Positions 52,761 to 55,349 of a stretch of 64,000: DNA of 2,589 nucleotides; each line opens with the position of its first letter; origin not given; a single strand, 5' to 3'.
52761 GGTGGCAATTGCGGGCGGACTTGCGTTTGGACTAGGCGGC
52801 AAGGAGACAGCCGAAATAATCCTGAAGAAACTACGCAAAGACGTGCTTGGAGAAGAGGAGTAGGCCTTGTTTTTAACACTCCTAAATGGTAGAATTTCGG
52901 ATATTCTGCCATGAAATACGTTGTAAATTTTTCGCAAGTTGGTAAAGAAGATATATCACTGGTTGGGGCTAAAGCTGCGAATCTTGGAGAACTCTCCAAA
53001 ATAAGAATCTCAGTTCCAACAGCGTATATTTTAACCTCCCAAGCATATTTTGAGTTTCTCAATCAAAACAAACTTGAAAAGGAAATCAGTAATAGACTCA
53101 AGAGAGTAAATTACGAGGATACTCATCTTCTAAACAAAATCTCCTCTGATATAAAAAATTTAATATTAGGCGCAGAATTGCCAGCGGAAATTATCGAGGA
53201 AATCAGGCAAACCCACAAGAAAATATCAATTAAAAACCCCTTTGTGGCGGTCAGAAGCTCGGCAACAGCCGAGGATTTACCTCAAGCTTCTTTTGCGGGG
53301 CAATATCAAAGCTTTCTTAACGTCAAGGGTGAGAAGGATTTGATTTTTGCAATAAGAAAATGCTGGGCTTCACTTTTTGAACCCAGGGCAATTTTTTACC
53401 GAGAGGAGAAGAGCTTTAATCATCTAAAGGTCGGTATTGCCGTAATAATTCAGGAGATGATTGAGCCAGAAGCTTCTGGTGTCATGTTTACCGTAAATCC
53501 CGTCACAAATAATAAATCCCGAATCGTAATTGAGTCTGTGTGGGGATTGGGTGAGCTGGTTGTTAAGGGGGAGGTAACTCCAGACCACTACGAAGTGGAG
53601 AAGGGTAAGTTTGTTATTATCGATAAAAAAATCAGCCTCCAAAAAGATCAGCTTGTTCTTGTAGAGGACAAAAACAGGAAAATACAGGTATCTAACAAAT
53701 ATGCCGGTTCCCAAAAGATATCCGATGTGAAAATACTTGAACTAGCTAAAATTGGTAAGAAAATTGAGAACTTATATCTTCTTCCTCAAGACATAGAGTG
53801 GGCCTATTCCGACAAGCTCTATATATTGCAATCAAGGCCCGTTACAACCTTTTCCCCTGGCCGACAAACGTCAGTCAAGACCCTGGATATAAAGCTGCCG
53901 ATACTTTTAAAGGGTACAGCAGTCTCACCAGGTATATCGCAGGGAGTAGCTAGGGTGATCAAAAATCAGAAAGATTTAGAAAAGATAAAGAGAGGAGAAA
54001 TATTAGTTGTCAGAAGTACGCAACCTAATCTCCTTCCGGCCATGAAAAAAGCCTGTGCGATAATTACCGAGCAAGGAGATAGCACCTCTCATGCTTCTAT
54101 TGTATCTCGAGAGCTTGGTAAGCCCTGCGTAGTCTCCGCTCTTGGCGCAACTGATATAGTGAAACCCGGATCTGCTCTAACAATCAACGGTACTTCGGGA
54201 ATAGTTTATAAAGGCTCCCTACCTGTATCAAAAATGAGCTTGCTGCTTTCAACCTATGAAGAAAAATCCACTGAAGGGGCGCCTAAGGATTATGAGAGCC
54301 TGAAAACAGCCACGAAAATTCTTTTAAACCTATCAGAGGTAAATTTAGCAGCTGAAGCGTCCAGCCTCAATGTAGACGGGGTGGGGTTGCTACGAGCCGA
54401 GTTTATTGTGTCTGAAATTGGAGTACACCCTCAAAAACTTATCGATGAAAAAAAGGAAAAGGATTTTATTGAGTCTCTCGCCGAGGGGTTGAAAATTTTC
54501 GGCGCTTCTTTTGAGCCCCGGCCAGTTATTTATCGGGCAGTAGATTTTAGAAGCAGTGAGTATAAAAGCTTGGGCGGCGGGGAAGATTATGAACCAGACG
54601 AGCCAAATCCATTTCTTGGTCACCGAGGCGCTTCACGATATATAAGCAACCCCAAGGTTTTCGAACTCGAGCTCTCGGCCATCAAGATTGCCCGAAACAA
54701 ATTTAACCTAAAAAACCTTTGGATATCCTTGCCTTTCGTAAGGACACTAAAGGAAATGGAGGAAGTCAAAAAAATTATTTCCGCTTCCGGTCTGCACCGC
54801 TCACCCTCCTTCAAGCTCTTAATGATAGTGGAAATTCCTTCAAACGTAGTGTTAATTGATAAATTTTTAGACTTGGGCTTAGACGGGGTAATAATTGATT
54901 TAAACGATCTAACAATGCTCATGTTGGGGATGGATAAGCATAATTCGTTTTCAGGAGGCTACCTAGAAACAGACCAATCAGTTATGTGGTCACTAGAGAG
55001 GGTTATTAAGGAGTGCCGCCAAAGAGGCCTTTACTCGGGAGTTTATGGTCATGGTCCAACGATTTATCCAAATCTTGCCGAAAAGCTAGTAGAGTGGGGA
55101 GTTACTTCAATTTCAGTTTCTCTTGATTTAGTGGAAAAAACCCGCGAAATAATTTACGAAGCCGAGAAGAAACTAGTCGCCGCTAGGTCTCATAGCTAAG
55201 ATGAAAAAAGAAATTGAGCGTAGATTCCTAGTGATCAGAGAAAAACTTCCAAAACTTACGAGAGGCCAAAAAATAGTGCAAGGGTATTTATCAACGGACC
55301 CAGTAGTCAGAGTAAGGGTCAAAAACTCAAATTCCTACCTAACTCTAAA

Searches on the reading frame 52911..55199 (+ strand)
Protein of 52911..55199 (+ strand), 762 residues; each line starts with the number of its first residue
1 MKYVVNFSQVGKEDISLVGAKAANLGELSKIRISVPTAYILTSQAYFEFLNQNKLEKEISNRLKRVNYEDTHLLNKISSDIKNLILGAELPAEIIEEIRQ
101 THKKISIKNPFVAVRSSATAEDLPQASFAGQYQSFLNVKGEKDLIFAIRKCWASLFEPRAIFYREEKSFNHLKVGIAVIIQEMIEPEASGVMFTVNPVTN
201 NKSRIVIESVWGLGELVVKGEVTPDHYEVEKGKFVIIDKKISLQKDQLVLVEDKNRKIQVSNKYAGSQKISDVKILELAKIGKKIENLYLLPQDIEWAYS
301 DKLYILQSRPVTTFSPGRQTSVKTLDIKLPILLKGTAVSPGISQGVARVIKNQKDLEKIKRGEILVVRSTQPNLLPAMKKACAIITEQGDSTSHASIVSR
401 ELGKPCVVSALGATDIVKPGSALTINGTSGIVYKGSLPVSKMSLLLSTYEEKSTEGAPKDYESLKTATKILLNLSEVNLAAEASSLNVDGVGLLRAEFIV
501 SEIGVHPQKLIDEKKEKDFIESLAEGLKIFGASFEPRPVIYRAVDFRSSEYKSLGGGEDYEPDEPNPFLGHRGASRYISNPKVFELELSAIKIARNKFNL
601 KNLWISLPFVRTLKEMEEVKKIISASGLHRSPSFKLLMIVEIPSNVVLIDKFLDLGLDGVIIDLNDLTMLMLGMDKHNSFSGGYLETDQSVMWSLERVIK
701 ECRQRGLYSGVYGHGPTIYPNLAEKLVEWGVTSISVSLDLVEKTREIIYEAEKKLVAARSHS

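Call 17: search_protein_families(library=pfam, proteins=[window:52911-55199:+], max_evalue=0.0001)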
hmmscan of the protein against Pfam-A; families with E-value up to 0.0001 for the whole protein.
window:52911-55199:+ (762 aa): 3 families
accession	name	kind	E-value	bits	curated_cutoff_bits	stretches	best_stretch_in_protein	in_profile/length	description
PF01326.24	PPDK_N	-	6.8e-102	341.5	27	1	16-321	2-319/328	Pyruvate phosphate dikinase, AMP/ATP-binding domain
PF02896.24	PEP-utilizers_C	-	9e-43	147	22.8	1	466-751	18-291/293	PEP-utilising enzyme, PEP-binding domain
PF00391.29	PEP-utilizers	-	6.1e-22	77.4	23.1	1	360-430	2-72/72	PEP-utilising enzyme, mobile domain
